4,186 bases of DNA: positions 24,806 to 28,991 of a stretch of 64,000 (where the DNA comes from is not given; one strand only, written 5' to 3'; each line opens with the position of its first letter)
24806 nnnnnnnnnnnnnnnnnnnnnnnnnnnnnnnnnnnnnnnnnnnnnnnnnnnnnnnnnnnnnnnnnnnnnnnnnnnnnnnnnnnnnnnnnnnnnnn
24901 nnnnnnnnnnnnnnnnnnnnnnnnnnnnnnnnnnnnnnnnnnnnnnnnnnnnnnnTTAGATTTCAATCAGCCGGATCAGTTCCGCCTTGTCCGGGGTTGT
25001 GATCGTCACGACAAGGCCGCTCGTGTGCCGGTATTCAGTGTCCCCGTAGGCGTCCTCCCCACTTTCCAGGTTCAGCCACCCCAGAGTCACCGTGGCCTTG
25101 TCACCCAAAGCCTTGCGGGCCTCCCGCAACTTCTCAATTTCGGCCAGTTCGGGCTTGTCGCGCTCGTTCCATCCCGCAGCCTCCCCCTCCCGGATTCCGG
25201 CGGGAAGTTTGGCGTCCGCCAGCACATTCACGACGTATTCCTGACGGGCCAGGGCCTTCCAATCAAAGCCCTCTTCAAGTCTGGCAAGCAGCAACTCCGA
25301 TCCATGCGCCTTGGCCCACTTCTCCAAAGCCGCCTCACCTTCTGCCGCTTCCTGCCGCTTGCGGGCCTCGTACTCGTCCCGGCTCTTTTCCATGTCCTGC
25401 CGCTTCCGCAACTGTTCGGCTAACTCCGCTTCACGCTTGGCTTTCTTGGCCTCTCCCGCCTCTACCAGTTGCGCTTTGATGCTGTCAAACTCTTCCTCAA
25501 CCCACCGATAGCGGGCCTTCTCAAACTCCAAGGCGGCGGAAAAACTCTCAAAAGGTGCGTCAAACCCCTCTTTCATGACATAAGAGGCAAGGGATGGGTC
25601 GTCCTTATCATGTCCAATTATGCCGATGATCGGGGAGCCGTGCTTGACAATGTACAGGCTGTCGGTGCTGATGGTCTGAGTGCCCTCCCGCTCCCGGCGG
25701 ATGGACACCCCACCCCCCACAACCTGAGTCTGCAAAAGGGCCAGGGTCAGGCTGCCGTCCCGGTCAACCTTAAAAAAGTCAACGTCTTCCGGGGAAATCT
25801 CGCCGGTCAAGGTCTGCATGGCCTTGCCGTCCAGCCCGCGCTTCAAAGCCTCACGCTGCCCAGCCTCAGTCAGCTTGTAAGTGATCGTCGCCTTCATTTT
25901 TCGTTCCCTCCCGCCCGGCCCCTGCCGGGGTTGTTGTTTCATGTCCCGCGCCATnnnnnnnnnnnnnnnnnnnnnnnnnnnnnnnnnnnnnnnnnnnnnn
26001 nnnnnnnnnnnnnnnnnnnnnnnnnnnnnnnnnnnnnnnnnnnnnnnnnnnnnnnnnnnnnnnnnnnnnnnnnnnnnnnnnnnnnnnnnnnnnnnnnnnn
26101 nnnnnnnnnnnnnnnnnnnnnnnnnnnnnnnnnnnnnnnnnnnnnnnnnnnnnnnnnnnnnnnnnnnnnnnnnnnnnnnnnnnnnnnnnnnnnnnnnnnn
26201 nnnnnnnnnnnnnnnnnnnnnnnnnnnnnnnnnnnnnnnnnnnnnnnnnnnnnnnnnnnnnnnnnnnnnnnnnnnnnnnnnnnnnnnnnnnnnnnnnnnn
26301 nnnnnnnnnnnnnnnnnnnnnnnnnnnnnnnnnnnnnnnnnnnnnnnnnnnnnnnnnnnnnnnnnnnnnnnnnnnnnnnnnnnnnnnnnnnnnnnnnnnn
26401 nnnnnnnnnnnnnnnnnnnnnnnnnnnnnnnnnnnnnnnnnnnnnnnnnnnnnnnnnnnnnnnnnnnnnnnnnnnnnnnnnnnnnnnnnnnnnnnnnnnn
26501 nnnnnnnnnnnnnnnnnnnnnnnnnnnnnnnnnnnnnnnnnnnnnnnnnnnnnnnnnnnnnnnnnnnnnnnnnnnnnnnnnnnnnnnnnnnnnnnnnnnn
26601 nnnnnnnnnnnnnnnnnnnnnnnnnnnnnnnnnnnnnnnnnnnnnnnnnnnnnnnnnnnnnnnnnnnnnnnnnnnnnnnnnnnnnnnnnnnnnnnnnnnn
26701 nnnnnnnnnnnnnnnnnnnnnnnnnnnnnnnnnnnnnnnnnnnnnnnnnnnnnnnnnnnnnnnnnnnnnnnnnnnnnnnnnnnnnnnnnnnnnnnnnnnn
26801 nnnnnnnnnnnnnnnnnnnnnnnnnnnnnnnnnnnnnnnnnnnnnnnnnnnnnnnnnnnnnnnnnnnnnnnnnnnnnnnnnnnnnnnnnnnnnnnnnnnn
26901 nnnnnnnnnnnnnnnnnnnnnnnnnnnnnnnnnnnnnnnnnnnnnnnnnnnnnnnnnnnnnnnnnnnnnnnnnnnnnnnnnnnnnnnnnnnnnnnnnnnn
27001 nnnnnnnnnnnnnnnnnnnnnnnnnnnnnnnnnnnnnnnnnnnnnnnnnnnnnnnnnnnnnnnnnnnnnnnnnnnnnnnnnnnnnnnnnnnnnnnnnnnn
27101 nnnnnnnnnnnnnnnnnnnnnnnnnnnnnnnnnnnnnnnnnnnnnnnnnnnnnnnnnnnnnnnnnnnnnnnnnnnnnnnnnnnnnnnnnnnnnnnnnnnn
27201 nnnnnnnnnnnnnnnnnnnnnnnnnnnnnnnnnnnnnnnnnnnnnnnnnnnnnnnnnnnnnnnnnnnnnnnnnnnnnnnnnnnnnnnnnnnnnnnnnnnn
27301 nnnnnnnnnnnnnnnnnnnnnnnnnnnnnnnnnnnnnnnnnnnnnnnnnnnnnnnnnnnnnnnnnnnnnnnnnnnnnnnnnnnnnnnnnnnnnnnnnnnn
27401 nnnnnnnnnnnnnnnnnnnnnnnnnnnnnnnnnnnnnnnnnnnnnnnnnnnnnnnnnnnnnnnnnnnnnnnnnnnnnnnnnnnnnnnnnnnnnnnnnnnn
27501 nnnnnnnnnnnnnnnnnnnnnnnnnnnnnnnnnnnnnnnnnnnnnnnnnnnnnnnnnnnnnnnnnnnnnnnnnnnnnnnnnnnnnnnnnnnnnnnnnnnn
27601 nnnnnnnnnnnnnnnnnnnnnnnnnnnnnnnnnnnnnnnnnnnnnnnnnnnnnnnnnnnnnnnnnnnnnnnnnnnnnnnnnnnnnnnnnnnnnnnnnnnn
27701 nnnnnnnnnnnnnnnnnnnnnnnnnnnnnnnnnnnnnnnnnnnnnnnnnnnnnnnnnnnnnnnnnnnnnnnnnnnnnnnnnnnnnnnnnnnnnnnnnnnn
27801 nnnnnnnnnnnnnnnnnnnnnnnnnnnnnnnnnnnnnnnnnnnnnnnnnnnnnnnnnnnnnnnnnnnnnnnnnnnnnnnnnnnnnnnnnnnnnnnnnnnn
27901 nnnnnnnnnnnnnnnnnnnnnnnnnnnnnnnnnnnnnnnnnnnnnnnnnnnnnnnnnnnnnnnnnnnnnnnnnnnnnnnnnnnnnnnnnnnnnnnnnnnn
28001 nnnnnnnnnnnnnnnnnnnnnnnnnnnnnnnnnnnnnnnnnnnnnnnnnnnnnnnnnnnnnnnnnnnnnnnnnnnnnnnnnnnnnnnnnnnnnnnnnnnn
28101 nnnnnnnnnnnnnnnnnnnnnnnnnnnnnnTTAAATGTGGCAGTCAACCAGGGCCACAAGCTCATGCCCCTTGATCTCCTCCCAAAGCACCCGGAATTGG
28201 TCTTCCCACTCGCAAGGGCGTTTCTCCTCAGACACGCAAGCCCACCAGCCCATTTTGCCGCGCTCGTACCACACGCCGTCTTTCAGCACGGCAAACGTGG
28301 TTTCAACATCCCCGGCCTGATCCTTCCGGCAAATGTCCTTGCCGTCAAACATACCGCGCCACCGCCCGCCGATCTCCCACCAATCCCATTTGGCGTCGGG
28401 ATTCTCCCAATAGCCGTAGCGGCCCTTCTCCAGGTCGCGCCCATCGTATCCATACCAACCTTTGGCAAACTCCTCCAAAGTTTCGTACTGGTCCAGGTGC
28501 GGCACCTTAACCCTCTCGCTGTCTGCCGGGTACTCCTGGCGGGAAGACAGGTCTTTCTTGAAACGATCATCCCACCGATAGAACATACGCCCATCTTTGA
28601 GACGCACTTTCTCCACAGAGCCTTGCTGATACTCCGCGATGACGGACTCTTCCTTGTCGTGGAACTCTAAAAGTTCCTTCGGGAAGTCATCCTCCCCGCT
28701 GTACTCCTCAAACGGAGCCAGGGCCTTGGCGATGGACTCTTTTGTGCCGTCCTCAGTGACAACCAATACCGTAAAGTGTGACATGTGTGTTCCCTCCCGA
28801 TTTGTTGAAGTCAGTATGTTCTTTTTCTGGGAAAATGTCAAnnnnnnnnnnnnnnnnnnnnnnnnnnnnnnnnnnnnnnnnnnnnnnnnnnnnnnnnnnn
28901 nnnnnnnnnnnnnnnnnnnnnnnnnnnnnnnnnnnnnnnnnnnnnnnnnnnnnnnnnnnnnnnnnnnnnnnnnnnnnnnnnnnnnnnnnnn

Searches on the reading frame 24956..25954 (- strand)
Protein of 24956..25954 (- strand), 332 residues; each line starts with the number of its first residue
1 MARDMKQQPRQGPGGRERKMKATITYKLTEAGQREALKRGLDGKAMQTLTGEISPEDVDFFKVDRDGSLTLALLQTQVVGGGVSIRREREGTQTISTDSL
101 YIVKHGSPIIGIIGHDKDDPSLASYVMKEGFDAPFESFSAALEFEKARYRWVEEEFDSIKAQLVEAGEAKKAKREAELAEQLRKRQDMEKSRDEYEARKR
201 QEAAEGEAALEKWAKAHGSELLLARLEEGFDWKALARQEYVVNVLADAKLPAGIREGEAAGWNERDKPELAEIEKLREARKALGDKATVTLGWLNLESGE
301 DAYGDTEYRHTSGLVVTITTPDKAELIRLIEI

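Call 7: search_protein_families(library=phrogs, proteins=[window:24956-25954:-], max_evalue=0.01)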
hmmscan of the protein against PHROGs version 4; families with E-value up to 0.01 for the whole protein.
window:24956-25954:- (332 aa): 0 families

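Call 21: search_protein_families(library=pfam, proteins=[window:24956-25954:-], max_evalue=0.001)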
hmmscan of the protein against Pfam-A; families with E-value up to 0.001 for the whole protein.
window:24956-25954:- (332 aa): 0 families

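Call 64: find_related_loci(query=window:24956-25954:-, collection=viral_contigs, flank=10000)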
Query window:24956-25954:- (332 aa) in viral_contigs; peptide patterns used: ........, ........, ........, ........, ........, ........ (x = any residue, [..] = any of these).
2 stretches matched a pattern, but none encodes a relative of the query by tblastn (E <= 1e-3).

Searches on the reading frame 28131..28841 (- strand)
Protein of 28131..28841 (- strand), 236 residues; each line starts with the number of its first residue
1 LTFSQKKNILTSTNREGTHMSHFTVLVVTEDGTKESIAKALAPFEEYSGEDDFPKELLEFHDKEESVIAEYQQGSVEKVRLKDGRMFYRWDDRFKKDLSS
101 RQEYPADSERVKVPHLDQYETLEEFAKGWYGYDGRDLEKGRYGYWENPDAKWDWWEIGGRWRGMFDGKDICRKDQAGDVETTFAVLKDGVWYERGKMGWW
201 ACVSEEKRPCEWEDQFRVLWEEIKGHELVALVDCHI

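Call 23: search_protein_families(library=pfam, proteins=[window:28131-28841:-], max_evalue=0.001)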
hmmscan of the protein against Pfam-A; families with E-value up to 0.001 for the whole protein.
window:28131-28841:- (236 aa): 0 families

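Call 44: search_protein_families(library=phrogs, max_evalue=0.001, proteins=[window:28131-28841:-])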
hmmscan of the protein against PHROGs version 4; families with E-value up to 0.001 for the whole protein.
window:28131-28841:- (236 aa): 1 family
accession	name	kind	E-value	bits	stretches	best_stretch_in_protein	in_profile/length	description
phrog_10079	-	unknown function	3.7e-38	132.8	2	173-236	281-344/344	-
